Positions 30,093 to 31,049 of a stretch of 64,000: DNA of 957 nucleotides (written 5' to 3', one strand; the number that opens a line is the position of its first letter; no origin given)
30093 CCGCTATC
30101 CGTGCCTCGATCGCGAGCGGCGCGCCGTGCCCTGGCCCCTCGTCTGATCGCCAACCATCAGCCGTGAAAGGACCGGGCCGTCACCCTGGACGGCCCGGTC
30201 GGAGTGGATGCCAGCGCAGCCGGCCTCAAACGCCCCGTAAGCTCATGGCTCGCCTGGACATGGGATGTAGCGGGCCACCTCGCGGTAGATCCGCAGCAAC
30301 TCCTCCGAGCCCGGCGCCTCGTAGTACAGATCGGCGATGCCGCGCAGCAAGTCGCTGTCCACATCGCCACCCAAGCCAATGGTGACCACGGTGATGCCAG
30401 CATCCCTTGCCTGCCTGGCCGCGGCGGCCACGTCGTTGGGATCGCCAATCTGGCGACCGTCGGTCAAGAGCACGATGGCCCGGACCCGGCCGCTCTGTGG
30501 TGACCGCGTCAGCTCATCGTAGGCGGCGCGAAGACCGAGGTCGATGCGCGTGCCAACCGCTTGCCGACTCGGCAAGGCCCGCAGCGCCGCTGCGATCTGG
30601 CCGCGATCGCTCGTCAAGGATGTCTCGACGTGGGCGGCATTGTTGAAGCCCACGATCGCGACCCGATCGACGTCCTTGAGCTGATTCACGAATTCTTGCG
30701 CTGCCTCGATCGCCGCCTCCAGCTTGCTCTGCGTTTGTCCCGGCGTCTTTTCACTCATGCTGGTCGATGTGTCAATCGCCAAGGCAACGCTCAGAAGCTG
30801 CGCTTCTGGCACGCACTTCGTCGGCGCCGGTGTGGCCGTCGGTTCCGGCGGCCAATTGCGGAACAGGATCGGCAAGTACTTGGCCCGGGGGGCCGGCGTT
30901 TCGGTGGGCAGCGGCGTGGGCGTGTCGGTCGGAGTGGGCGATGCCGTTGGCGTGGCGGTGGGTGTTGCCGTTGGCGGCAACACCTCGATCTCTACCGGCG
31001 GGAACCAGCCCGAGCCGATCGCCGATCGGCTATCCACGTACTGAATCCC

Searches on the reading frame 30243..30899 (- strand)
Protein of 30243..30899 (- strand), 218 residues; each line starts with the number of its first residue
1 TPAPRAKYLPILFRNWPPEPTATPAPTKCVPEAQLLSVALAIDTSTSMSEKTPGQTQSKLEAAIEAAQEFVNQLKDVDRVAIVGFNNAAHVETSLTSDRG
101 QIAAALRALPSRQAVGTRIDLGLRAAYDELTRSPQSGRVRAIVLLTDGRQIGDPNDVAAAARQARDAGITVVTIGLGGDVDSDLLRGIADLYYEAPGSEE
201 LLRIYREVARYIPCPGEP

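Call 65: search_protein_representatives(protein=window:30243-30899:-)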
Query: 218 residues. Proteins with E-value up to 0.001 (for the whole library): 13442; up to 1e-10: 1943; up to 1e-30: 169. The best 150 are listed.
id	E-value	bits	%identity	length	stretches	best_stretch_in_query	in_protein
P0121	6.1e-136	466.9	82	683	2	1-218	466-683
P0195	5.1e-84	297.3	34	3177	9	36-213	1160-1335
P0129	1.7e-59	217.3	45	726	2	1-215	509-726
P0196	3.1e-57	209.9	49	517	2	1-213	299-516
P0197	2.4e-54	200.5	29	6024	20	22-189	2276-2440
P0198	4.4e-54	199.6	35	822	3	29-215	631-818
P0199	9.3e-54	198.5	42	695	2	3-215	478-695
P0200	5.2e-53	196.1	50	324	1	1-215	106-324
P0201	9.8e-53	195.2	43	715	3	1-215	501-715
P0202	4.1e-51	189.9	43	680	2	1-215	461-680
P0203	5.5e-51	189.5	42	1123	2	2-215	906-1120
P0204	8.5e-49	182.3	30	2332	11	73-189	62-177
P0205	2.5e-48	180.8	34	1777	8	38-189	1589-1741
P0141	4.3e-48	180.0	53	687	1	3-215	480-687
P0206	1.1e-47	178.7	46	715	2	1-215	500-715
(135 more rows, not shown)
